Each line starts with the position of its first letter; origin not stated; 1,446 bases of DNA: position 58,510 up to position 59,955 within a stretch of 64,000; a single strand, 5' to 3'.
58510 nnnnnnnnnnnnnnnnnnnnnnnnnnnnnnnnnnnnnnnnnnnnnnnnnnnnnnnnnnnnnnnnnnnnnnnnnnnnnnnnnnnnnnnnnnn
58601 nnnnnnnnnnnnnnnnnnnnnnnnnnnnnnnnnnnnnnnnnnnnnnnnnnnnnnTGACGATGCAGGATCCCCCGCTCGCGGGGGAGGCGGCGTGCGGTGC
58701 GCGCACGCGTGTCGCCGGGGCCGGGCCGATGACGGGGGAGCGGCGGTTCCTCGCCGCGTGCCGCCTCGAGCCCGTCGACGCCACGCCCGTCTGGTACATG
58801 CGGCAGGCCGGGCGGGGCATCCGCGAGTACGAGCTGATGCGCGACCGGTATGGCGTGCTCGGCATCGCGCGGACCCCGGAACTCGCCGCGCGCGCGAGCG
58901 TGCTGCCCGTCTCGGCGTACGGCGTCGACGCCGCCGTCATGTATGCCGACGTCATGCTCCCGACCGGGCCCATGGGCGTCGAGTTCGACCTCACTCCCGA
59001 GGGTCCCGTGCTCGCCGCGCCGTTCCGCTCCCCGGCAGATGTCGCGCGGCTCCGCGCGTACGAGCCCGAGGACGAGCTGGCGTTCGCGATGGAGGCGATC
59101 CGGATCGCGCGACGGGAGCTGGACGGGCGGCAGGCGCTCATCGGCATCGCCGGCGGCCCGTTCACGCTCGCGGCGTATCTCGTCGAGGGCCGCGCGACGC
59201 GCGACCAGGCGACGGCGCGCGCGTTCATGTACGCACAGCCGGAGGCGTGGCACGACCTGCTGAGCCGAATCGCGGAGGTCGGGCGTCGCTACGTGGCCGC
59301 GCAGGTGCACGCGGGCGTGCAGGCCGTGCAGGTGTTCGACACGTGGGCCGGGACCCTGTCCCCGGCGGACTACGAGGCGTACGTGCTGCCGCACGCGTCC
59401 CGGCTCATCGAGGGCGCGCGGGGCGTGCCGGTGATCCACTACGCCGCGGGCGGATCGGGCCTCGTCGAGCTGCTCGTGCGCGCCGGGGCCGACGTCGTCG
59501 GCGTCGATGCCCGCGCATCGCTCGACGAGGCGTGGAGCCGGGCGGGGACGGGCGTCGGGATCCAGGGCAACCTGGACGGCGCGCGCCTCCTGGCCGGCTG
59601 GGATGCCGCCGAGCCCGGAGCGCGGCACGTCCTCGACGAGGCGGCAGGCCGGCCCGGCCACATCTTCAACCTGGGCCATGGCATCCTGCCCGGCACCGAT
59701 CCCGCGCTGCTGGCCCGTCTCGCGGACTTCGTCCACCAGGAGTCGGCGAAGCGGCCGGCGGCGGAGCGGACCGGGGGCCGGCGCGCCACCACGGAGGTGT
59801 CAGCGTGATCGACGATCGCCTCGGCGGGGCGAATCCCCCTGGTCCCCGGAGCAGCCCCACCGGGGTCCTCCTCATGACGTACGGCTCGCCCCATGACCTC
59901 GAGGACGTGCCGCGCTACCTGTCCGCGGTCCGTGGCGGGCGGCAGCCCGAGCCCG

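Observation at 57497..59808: Tandem duplicated uroporphyrinogen decarboxylase genes (hemE, hemE') inside a single heme operon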

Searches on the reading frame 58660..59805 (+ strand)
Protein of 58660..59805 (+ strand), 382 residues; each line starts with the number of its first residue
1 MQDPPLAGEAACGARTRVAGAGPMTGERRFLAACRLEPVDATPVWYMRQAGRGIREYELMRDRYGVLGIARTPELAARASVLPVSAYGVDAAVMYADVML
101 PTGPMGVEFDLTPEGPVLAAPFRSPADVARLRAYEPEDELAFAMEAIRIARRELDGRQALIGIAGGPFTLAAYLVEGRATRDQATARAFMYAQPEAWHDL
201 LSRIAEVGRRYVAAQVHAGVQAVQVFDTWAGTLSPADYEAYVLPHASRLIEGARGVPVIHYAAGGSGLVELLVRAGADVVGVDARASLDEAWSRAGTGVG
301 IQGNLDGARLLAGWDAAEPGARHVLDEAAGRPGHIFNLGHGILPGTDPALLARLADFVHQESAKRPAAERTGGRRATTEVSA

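Call 5: search_protein_families(library=ncbifam, proteins=[window:58660-59805:+])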
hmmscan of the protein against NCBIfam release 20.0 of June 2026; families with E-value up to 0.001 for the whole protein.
window:58660-59805:+ (382 aa): 5 families
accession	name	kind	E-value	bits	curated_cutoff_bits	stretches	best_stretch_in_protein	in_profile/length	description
TIGR01464.1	hemE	equivalog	4.4e-101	338.3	302.95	1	30-360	2-338/338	uroporphyrinogen decarboxylase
TIGR01463.1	mtaA_cmuA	subfamily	1.5e-20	73.7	235.4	1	24-311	3-290/340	MtaA/CmuA family methyltransferase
NF004889.0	PRK06252.1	subfamily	6.7e-15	54.9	244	1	25-312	5-289/340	methylcobalamin:coenzyme M methyltransferase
NF040654.1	MtaA_Meth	equivalog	8.7e-12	44.6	400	1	118-311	95-287/337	methylcobamide:CoM methyltransferase MtaA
NF041608.1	methylcob_mtaseMtbA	equivalog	6.5e-10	38.6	600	1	123-351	103-327/339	methylcobamide:CoM methyltransferase MtbA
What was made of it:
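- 58729..59808 (+): hemE-2 ('c2'), divergent HemE paralogue, 359 aa from the conserved MTGERRF start (382-384 aa from the earlier starts). TIGR01464 338.3 bits (call 5).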

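Call 6: search_protein_families(library=pfam, proteins=[window:58660-59805:+])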
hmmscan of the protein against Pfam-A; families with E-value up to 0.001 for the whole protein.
window:58660-59805:+ (382 aa): 1 family
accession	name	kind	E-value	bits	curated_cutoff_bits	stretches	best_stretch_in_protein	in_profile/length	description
PF01208.23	URO-D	-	4.3e-104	348.7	23.9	1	27-360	3-345/346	Uroporphyrinogen decarboxylase (URO-D)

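Call 8: find_related_loci(query=window:58729-59805:+, collection=genome_contigs, flank=8000)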
Query window:58729-59805:+ (359 aa) in genome_contigs; peptide patterns used: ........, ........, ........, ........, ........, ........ (x = any residue, [..] = any of these).
495 stretches matched a pattern; 348 encode a relative of the query (tblastn E <= 1e-3); the best 80 are kept; 80 distinct loci.
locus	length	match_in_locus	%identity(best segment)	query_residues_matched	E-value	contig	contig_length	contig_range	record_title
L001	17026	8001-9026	81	1-342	0e+0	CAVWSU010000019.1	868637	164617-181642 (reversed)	MAG: uncultured Chloroflexia bacterium isolate MFD01299.bin.2.23 genome assembly, contig: contig_7831, whole genome shot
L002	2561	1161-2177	83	1-339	0e+0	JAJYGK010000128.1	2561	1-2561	MAG: Chloroflexi bacterium isolate DBS1-3.bin128 NODE_99437_length_2561_cov_2.03698, whole genome shotgun sequence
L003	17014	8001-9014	80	1-338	7e-176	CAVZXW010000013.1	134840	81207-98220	MAG: uncultured Chloroflexia bacterium isolate MFD01872.bin.2.101 genome assembly, contig: contig_191850, whole genome s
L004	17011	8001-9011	76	1-337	9e-169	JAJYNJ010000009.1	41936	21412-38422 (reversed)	MAG: Chloroflexi bacterium isolate DBS2-4.bin61 NODE_1429_length_41936_cov_6.43352, whole genome shotgun sequence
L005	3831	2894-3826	79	4-314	2e-159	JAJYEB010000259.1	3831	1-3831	MAG: Chloroflexi bacterium isolate DBS1-1.bin137 NODE_49141_length_3831_cov_3.129050, whole genome shotgun sequence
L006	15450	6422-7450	54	1-340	2e-120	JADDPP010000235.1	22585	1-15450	MAG: Rubrobacter sp. isolate LC5_2 AB19_LC5_393_length_22620_cov_62, whole genome shotgun sequence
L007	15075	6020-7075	51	1-349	6e-119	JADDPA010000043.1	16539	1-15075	MAG: Thermobaculum sp. isolate LB3_1 AB19_LB3_752_length_16616_cov_27, whole genome shotgun sequence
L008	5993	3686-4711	52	1-339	2e-116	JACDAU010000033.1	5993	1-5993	MAG: Chloroflexia bacterium isolate MGR_bin264 SD2897-2912_k127_3730024, whole genome shotgun sequence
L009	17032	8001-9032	50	4-341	9e-111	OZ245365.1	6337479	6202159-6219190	MAG: Candidatus Marinacidobacterales bacterium isolate 428a867e-cc31-4725-90fc-edcd7ced3517 genome assembly, chromosome:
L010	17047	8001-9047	48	1-346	2e-107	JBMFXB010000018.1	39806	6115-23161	MAG: Candidatus Dormibacteria bacterium isolate KM4364-33 NODE_433_length_39806_cov_7.216196, whole genome shotgun seque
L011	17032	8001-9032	53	6-346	2e-107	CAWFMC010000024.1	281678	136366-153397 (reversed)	MAG: uncultured Acidobacteriota bacterium isolate MFD00392.bin.2.345 genome assembly, contig: contig_5260, whole genome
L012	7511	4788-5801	50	1-335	3e-107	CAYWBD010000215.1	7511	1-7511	MAG TPA_asm: uncultured Thermoflexus sp. isolate binchicken_co165_432 genome assembly, contig: k141_2105369, whole genom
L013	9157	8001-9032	49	4-344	3e-106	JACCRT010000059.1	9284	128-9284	MAG: Acidobacteria bacterium isolate MGR_bin29 SD2897-2912_k127_6428337, whole genome shotgun sequence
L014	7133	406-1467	48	1-351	5e-106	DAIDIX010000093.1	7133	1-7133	MAG TPA_asm: Candidatus Dormiibacterota bacterium isolate clean372 NODE_93_length_7133_cov_3.196287, whole genome shotgu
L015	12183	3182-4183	53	6-336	7e-104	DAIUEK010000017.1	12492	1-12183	MAG TPA_asm: Vicinamibacterales bacterium isolate CTOTU25343 NODE_1632_length_12492_cov_9.301922, whole genome shotgun s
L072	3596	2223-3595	47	1-339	3e-88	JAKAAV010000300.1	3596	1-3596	MAG: Chloroflexi bacterium isolate WH2.bin114 NODE_50111_length_3596_cov_1.267224, whole genome shotgun sequence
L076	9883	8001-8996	47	6-337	6e-87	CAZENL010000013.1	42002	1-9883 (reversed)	MAG TPA_asm: uncultured Anaerolineaceae bacterium isolate binchicken_co54_452 genome assembly, contig: NODE_1543_length_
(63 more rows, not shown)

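Call 16: search_solved_structures(query=window:58660-59805:+, show_alignments=2, max_evalue=1e-20)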
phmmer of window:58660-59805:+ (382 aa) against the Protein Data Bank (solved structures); distinct sequences matched with E-value up to 1e-20: 20.
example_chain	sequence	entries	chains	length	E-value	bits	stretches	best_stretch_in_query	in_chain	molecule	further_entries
2inf_A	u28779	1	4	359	2.8e-84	286.7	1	27-365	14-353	Uroporphyrinogen decarboxylase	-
6w2o_A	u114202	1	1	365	6.8e-76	259.2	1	24-362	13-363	Uroporphyrinogen decarboxylase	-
4wsh_A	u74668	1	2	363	3.1e-72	247.1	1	28-364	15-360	Uroporphyrinogen decarboxylase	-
3cyv_A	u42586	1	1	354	1.5e-67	231.7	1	28-361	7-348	Uroporphyrinogen decarboxylase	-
4exq_A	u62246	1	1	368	7.7e-67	229.4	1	29-363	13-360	Uroporphyrinogen decarboxylase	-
4zr8_A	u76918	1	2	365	8.3e-65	222.7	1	28-364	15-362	Uroporphyrinogen decarboxylase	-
1j93_A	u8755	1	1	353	2.1e-63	218.1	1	30-350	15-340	UROPORPHYRINOGEN DECARBOXYLASE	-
3gw0_A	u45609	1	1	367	4.2e-56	194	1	28-362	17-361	Uroporphyrinogen decarboxylase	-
3gw3_A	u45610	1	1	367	5.7e-56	193.6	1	28-362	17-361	Uroporphyrinogen decarboxylase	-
1jph_A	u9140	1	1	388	7e-56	193.3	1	27-362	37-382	UROPORPHYRINOGEN DECARBOXYLASE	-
1r3q_A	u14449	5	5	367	8.1e-56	193.1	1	28-362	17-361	Uroporphyrinogen Decarboxylase | PROTEIN (UROPORPHYRINOGEN DECARBOXYLASE)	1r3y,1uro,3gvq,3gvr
3gvv_A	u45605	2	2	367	2.3e-55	191.6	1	28-362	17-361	Uroporphyrinogen decarboxylase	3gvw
1r3w_A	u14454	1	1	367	2.7e-55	191.4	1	28-362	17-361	Uroporphyrinogen Decarboxylase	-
1r3v_A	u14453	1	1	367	2.9e-55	191.3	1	28-362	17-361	Uroporphyrinogen Decarboxylase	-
1r3r_A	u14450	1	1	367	3.6e-55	191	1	28-362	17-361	Uroporphyrinogen Decarboxylase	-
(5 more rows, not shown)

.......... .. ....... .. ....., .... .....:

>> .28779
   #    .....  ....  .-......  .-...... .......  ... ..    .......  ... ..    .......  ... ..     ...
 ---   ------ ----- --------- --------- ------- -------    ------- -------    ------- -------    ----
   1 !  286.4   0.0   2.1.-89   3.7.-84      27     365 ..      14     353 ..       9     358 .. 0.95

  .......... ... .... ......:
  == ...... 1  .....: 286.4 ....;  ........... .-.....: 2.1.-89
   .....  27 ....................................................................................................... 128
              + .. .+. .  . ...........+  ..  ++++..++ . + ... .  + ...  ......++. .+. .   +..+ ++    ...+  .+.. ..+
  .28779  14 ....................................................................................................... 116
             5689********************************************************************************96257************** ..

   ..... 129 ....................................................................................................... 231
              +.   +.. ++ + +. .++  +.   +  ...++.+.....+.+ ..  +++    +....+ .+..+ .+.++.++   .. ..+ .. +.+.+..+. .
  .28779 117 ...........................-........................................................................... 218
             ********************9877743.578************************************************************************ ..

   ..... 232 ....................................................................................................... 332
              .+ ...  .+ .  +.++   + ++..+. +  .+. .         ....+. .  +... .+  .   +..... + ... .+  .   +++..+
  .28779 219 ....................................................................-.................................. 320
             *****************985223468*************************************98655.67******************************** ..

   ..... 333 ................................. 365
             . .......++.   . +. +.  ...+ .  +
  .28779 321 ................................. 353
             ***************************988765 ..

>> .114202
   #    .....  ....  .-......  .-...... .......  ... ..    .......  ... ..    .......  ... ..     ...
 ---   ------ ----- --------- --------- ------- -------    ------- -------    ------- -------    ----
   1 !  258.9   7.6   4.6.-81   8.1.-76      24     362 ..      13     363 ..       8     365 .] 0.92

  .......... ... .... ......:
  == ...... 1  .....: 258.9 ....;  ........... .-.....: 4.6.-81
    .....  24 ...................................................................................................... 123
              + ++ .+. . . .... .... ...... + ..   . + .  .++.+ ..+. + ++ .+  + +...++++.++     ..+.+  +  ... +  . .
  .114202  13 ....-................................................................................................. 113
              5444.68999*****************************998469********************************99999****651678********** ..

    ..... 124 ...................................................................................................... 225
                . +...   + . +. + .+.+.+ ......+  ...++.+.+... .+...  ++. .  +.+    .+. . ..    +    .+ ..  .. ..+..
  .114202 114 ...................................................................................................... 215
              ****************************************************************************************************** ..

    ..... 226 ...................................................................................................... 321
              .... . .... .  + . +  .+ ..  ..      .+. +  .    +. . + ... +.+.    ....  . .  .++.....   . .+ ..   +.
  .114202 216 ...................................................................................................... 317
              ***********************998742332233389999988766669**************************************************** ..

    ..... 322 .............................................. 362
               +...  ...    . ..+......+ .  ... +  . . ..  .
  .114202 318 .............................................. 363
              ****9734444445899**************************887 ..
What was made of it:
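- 58729..59808 (+): PDB 2INF E = 3e-84 (call 16).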

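Call 20: find_homologous_proteins(query=window:58729-59805:+, max_evalue=1e-60)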
Query window:58729-59805:+ (359 aa): 5888 proteins with E <= 1e-60 among 8000 candidates; the best 120 are listed.
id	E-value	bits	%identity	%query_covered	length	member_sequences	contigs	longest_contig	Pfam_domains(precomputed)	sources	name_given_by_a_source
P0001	1.6e-227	773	99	100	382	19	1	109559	PF01208.24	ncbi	-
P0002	1.4e-183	628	83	94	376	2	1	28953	PF01208.24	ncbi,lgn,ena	-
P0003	8.6e-180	616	81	95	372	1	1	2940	PF01208.24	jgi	jgi:uroporphyrinogen decarboxylase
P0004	6.6e-179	613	80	94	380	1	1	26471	PF01208.24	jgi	jgi:uroporphyrinogen decarboxylase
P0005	1.2e-178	612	80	95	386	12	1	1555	PF01208.24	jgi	-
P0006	1.8e-177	608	80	96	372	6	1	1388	PF01208.24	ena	-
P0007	2.9e-175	601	79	96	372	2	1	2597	PF01208.24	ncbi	-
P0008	4.0e-175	600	79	96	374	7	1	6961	PF01208.24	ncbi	-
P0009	1.1e-167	576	79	95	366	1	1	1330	PF01208.24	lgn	-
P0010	1.3e-163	562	75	94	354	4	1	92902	PF01208.24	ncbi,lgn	-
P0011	2.2e-154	532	72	95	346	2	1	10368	PF01208.24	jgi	jgi:uroporphyrinogen decarboxylase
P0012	1.6e-136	473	62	95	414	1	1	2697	PF01208.24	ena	-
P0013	8.3e-136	471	61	94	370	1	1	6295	PF01208.24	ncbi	-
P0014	1.3e-135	470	58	98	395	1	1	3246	PF01208.24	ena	-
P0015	4.7e-135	469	59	95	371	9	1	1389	PF01208.24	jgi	jgi:uroporphyrinogen decarboxylase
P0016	1.5e-134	467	59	95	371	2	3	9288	PF01208.24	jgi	jgi:uroporphyrinogen decarboxylase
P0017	1.7e-134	467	59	95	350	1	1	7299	PF01208.24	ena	-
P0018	6.8e-134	465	60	95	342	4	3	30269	PF01208.24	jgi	jgi:uroporphyrinogen decarboxylase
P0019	7.7e-134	465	61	95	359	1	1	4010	PF01208.24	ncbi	-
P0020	1.9e-133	463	60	95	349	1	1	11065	PF01208.24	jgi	jgi:uroporphyrinogen decarboxylase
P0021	2.2e-133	463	59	95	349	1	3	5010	PF01208.24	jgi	jgi:uroporphyrinogen decarboxylase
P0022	3.4e-133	462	60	95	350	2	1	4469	PF01208.24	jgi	-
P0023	6.8e-133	461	58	95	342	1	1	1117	PF01208.24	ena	-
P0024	1.3e-132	461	61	95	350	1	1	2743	PF01208.24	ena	-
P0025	1.7e-132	460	59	94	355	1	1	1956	PF01208.24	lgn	-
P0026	2.4e-132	460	58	95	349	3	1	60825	PF01208.24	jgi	jgi:uroporphyrinogen decarboxylase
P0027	3.1e-132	459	58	96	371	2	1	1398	PF01208.24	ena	-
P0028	5.7e-132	458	58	95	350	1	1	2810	PF01208.24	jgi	jgi:uroporphyrinogen decarboxylase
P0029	8.9e-132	458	59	97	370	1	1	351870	PF01208.24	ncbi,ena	-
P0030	1.8e-131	457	58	95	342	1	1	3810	PF01208.24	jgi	-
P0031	1.9e-131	457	58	95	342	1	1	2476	PF01208.24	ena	-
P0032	2.1e-131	457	58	95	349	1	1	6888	PF01208.24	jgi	jgi:uroporphyrinogen decarboxylase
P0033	3.0e-131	456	58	95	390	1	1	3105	PF01208.24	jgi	-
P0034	3.2e-131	456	61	95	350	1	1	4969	PF01208.24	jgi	jgi:uroporphyrinogen decarboxylase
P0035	3.4e-131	456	59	95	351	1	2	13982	PF01208.24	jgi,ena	-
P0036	4.4e-131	455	58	95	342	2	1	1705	PF01208.24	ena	-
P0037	5.0e-131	455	61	95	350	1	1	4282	PF01208.24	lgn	-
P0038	5.5e-131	455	58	95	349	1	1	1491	PF01208.24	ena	-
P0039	8.2e-131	455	61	95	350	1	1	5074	PF01208.24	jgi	jgi:uroporphyrinogen decarboxylase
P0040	1.2e-130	454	60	95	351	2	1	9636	PF01208.24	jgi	-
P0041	1.6e-130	454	58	95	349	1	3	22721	PF01208.24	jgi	jgi:uroporphyrinogen decarboxylase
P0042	1.6e-130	454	59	95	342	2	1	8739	PF01208.24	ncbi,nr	ncbi:MAG: uroporphyrinogen decarboxylase [Chloroflexota bacterium]|nr:uroporphyrinogen decarboxylase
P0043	2.7e-130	453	60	95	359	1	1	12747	PF01208.24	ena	-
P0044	2.8e-130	453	61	95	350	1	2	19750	PF01208.24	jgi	jgi:uroporphyrinogen decarboxylase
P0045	3.8e-130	452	58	94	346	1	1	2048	PF01208.24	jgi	-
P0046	4.3e-130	452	60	95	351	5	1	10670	PF01208.24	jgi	jgi:uroporphyrinogen decarboxylase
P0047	4.7e-130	452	58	95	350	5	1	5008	PF01208.24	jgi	-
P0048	7.1e-130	452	61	95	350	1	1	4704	PF01208.24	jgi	jgi:uroporphyrinogen decarboxylase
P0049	7.4e-130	451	60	95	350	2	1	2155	PF01208.24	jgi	jgi:uroporphyrinogen decarboxylase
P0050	7.9e-130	451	60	95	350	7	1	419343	PF01208.24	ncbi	ncbi:MAG: uroporphyrinogen decarboxylase [Chloroflexota bacterium]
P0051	7.9e-130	451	57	95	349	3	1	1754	PF01208.24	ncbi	-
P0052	8.6e-130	451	58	95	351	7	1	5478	PF01208.24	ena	-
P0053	8.6e-130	451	58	95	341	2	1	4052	PF01208.24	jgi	jgi:uroporphyrinogen decarboxylase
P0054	9.2e-130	451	59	95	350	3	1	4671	PF01208.24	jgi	jgi:uroporphyrinogen decarboxylase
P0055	9.7e-130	451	61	95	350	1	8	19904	PF01208.24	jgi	jgi:uroporphyrinogen decarboxylase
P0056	1.2e-129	451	58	95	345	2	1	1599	PF01208.24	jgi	jgi:uroporphyrinogen decarboxylase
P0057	1.3e-129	451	59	95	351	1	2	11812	PF01208.24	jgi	jgi:uroporphyrinogen decarboxylase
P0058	1.5e-129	450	60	95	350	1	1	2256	PF01208.24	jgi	jgi:uroporphyrinogen decarboxylase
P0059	1.9e-129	450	59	95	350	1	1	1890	PF01208.24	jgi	jgi:uroporphyrinogen decarboxylase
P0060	2.5e-129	450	60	95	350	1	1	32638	PF01208.24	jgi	jgi:uroporphyrinogen decarboxylase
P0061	2.6e-129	450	60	95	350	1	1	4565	PF01208.24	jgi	jgi:uroporphyrinogen decarboxylase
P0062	3.1e-129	449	59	96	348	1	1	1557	PF01208.24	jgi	jgi:uroporphyrinogen decarboxylase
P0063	3.5e-129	449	60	91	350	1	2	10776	PF01208.24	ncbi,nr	ncbi:MAG: uroporphyrinogen decarboxylase [Chloroflexi bacterium]|nr:uroporphyrinogen decarboxylase [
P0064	3.6e-129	449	59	96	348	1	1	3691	PF01208.24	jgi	jgi:uroporphyrinogen decarboxylase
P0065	4.3e-129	449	58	95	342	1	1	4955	PF01208.24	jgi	jgi:uroporphyrinogen decarboxylase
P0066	5.0e-129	449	59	95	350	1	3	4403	PF01208.24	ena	-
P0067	5.1e-129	449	59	95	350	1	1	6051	PF01208.24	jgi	jgi:uroporphyrinogen decarboxylase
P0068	5.4e-129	449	59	95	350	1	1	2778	PF01208.24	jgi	jgi:uroporphyrinogen decarboxylase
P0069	5.7e-129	449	59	95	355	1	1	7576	PF01208.24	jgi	jgi:uroporphyrinogen decarboxylase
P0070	6.6e-129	448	58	95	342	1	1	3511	PF01208.24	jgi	jgi:uroporphyrinogen decarboxylase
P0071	7.0e-129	448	58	95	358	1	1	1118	PF01208.24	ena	-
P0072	7.1e-129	448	58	95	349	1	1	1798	PF01208.24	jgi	jgi:uroporphyrinogen decarboxylase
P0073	7.5e-129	448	57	97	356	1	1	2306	PF01208.24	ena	-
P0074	8.6e-129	448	59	94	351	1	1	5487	PF01208.24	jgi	-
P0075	9.0e-129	448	59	94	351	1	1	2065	PF01208.24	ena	-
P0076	1.0e-128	448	58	97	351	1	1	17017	PF01208.24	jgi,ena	-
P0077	1.1e-128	448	57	95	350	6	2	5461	PF01208.24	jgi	jgi:uroporphyrinogen decarboxylase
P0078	1.2e-128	447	58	95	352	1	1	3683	PF01208.24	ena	-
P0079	1.3e-128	447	58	95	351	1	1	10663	PF01208.24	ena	-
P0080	1.3e-128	447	58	95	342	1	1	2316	PF01208.24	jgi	jgi:uroporphyrinogen decarboxylase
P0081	1.4e-128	447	58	95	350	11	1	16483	PF01208.24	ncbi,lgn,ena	-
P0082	1.4e-128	447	59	95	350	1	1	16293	PF01208.24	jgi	jgi:uroporphyrinogen decarboxylase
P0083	1.4e-128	447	58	95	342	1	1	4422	PF01208.24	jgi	jgi:uroporphyrinogen decarboxylase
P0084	1.4e-128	447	59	95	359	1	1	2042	PF01208.24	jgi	jgi:uroporphyrinogen decarboxylase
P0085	1.9e-128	447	57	95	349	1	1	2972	PF01208.24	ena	-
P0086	2.0e-128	447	57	95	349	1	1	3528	PF01208.24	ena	-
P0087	2.2e-128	447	60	91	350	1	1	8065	PF01208.24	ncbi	ncbi:MAG: uroporphyrinogen decarboxylase [Chloroflexota bacterium]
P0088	2.3e-128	447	59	95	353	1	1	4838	PF01208.24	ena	-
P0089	2.7e-128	446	59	95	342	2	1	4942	PF01208.24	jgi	jgi:uroporphyrinogen decarboxylase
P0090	3.8e-128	446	59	94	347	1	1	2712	PF01208.24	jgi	jgi:uroporphyrinogen decarboxylase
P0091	4.3e-128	446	58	94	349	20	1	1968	PF01208.24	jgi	jgi:uroporphyrinogen decarboxylase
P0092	5.0e-128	445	58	94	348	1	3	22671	PF01208.24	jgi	-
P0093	5.4e-128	445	59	95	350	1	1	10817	PF01208.24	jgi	jgi:uroporphyrinogen decarboxylase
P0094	6.2e-128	445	59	95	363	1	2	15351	PF01208.24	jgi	jgi:uroporphyrinogen decarboxylase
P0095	7.7e-128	445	57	96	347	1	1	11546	PF01208.24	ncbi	-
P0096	8.2e-128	445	57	97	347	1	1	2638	PF01208.24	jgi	jgi:uroporphyrinogen decarboxylase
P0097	9.1e-128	445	59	95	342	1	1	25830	PF01208.24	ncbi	ncbi:MAG: uroporphyrinogen decarboxylase [Chloroflexota bacterium]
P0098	9.4e-128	445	59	95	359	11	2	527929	PF01208.24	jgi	jgi:uroporphyrinogen decarboxylase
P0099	1.0e-127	444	57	95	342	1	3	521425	PF01208.24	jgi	jgi:uroporphyrinogen decarboxylase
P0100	1.1e-127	444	57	95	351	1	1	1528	PF01208.24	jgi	jgi:uroporphyrinogen decarboxylase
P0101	1.1e-127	444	58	94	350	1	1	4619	PF01208.24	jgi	-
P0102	1.1e-127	444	59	94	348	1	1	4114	PF01208.24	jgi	jgi:uroporphyrinogen decarboxylase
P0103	1.2e-127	444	59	95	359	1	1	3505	PF01208.24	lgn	-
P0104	1.3e-127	444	57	95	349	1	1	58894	PF01208.24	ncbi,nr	ncbi:MAG TPA: uroporphyrinogen decarboxylase [Candidatus Limnocylindria bacterium]|nr:uroporphyrinog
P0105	1.3e-127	444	57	95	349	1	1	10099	PF01208.24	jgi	jgi:uroporphyrinogen decarboxylase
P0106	1.4e-127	444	58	95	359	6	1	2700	PF01208.24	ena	-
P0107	1.5e-127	444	58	94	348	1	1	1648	PF01208.24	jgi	jgi:uroporphyrinogen decarboxylase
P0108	1.5e-127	444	58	94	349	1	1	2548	PF01208.24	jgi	jgi:uroporphyrinogen decarboxylase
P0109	1.5e-127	444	58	95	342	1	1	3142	PF01208.24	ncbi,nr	ncbi:MAG: uroporphyrinogen decarboxylase [Chloroflexota bacterium]|nr:uroporphyrinogen decarboxylase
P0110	1.6e-127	444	58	94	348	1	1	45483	PF01208.24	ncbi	-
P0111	1.7e-127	444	57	95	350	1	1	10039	PF01208.24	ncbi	ncbi:uroporphyrinogen decarboxylase [soil metagenome]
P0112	1.9e-127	444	56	95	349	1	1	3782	PF01208.24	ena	-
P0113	2.0e-127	443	57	94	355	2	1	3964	PF01208.24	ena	-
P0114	2.0e-127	443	58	94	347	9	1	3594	PF01208.24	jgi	-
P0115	2.1e-127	443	58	94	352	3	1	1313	PF01208.24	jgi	jgi:uroporphyrinogen decarboxylase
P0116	2.1e-127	443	57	95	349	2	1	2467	PF01208.24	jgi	jgi:uroporphyrinogen decarboxylase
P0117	2.2e-127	443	59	94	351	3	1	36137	PF01208.24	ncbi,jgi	jgi:uroporphyrinogen decarboxylase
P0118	2.2e-127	443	58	95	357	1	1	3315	PF01208.24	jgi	jgi:uroporphyrinogen decarboxylase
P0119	2.5e-127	443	58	95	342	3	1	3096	PF01208.24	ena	-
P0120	3.1e-127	443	56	95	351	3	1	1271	PF01208.24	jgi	jgi:uroporphyrinogen decarboxylase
